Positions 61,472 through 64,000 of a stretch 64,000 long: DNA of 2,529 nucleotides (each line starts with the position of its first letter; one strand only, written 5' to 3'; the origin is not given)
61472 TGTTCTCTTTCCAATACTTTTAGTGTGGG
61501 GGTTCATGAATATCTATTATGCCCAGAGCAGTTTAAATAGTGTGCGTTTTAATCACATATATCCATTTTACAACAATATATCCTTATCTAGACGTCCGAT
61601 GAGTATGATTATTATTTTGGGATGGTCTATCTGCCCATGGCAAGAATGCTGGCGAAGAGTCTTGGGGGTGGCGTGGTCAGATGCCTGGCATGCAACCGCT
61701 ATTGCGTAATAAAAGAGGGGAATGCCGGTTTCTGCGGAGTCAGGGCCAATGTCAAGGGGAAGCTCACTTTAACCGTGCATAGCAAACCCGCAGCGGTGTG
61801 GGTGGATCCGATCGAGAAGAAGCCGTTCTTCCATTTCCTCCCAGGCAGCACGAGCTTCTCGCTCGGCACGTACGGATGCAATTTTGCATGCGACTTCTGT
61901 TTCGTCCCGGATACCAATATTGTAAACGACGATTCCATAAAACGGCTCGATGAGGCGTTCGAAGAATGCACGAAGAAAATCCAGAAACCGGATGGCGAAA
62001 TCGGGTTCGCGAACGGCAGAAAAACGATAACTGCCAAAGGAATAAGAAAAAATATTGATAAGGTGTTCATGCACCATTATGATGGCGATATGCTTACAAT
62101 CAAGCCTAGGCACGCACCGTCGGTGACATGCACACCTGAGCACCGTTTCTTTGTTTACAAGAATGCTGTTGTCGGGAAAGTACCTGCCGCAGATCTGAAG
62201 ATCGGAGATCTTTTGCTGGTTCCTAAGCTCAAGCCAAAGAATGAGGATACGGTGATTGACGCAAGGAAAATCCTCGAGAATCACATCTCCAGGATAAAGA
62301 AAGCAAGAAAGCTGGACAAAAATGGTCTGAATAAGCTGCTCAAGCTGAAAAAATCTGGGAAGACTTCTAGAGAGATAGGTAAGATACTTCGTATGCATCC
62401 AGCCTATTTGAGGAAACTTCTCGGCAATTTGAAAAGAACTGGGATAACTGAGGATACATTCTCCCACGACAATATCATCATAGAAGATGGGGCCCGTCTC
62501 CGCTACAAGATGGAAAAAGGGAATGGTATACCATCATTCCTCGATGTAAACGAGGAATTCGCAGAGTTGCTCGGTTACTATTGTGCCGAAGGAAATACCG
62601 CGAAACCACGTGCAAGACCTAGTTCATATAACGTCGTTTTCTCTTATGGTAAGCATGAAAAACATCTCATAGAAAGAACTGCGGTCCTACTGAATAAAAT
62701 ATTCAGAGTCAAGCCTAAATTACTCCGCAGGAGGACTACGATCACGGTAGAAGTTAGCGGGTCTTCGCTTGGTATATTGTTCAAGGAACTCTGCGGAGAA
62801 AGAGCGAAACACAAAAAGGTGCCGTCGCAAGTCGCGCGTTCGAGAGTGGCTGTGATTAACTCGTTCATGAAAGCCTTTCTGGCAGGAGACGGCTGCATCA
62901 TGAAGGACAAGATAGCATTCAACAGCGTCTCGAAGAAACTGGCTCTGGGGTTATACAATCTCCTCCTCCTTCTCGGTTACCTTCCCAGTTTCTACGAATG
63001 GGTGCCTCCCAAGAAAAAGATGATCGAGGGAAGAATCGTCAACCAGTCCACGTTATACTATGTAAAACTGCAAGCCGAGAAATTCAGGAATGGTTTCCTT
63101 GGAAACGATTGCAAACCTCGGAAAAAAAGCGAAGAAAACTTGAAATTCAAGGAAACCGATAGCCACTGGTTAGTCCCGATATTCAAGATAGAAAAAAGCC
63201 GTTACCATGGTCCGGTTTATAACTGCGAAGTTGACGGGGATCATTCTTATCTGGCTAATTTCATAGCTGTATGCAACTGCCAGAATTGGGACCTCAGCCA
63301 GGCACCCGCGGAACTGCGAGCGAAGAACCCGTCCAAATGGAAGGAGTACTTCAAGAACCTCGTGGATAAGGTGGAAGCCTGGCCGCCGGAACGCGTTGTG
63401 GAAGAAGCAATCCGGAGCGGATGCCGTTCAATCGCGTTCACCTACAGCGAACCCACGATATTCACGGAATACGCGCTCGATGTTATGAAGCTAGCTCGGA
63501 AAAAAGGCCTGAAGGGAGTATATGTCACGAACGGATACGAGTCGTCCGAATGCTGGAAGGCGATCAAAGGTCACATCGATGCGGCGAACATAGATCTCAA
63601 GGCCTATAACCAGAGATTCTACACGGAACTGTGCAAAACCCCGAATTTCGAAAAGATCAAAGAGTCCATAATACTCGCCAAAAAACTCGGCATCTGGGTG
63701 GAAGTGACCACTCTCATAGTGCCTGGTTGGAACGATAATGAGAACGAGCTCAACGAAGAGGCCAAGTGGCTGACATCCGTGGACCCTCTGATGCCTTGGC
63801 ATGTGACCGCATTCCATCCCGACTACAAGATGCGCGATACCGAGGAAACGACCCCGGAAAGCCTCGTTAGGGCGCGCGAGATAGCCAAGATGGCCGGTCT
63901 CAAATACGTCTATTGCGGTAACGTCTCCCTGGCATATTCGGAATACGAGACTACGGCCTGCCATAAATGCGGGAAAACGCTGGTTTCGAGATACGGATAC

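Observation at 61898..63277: Intein inserted inside the CX3CX2C iron-sulfur motif of a radical SAM enzyme, in an ORF missing from the ORF track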

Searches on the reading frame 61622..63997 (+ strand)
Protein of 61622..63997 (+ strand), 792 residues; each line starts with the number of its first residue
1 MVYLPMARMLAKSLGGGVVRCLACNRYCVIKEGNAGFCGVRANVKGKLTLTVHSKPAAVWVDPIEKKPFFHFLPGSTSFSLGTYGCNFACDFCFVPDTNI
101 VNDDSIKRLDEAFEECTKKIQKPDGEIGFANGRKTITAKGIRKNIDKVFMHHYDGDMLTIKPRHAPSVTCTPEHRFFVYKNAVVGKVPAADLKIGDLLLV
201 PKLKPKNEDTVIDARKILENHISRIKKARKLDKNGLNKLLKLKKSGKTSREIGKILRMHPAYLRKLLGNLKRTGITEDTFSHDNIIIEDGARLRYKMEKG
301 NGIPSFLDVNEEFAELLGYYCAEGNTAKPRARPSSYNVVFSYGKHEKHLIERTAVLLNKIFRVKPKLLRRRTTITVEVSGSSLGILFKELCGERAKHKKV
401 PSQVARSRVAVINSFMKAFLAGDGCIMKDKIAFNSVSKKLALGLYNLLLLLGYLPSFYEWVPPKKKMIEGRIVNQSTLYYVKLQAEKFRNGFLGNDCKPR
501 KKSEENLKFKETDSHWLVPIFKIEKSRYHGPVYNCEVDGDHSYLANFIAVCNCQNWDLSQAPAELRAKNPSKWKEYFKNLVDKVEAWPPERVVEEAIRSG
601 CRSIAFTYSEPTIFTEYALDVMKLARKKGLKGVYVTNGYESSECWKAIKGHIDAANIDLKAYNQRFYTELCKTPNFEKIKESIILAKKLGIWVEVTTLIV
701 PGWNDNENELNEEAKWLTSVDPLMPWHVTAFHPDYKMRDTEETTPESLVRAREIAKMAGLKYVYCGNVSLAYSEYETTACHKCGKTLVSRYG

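Call 5: search_protein_families(library=pfam, proteins=[window:61622-63997:+], max_evalue=1)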
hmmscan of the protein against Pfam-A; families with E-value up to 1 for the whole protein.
window:61622-63997:+ (792 aa): 7 families
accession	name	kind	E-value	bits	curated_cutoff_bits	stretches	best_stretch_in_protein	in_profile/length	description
PF04055.27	Radical_SAM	-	9.1e-21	75.2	29.5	2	590-707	34-158/166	Radical SAM superfamily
PF14890.11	Intein_splicing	-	7.8e-12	45.7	35.8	1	140-550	33-153/155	Intein splicing domain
PF14528.11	LAGLIDADG_3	-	7.5e-09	36.2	22.5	1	412-473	3-69/82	LAGLIDADG-like domain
PF19238.5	Radical_SAM_2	-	2.6e-05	24.4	26.7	1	630-722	54-146/151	Radical SAM-like domain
PF05204.19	Hom_end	-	0.066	13.8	21.1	1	399-506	1-106/110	Homing endonuclease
PF13545.12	HTH_Crp_2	-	0.23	11.9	27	1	248-294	24-68/70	Crp-like helix-turn-helix domain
PF02082.26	Rrf2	-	0.24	12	30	0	247-276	24-53/132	Iron-dependent Transcriptional regulator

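Call 6: search_protein_families(library=ncbifam, proteins=[window:61622-63997:+], max_evalue=1)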
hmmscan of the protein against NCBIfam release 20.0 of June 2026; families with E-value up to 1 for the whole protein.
window:61622-63997:+ (792 aa): 32 families (the best 25 are shown)
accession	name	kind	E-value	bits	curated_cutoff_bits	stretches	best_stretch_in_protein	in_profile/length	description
TIGR04337.1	AmmeMemoSam_rS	hypoth_equivalog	1.6e-88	296.9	220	2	552-790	85-306/349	AmmeMemoRadiSam system radical SAM enzyme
NF045703.1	rSAM_Tes_intein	exception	5.3e-22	77.5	1700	1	83-633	146-675/1040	tetraether lipid synthase Tes, intein-containing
NF011303.0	PRK14715.1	equivalog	1.3e-15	55.6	1585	1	144-450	958-1254/1627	DNA-directed DNA polymerase II large subunit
TIGR04041.1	activase_YjjW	hypoth_equivalog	3.7e-15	56.1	250.2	1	602-735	110-242/276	YjjW family glycine radical enzyme activase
TIGR02493.1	PFLA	equivalog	5.5e-13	48.8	231.75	2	604-755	69-232/235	pyruvate formate-lyase-activating protein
NF011491.0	PRK14898.1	equivalog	5.8e-13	47.8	783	1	143-448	138-375/860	DNA-directed RNA polymerase subunit A''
NF011287.0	PRK14698.1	equivalog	7e-13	47.5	1238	1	303-471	385-547/1017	V-type ATP synthase subunit A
NF011418.0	PRK14845.1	equivalog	1.7e-09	36.1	756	1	93-508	24-323/1049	translation initiation factor IF-2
TIGR02494.1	PFLE_PFLC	subfamily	5.1e-09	35.8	174.35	1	605-731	128-259/293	glycyl-radical enzyme activating protein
NF048010.1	SfplDhtActHpsHDes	equivalog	5.2e-09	35.3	430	1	598-732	130-264/298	(2S)-3-sulfopropanediol dehydratase activating enzyme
TIGR02495.1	NrdG2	equivalog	1.5e-08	34.2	131.15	2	603-718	65-181/193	anaerobic ribonucleoside-triphosphate reductase activating protein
NF038283.1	viperin_w_prok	equivalog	1.9e-07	30.6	180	2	586-666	50-121/281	viperin family antiviral radical SAM protein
NF003157.0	PRK04132.1-2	equivalog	2.3e-07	29.1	1103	1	307-461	166-315/864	replication factor C small subunit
NF043069.1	T4HPD_activ_SAM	equivalog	4.8e-07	29.4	425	1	604-736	127-263/299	trans-4-hydroxy-L-proline dehydratase activase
TIGR02666.1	moaA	equivalog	9.3e-07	28.1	284.05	1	590-707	49-172/336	GTP 3',8-cyclase MoaA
TIGR01445.1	intein_Nterm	domain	1.4e-06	29.2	24.5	1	93-178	1-83/83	intein N-terminal splicing region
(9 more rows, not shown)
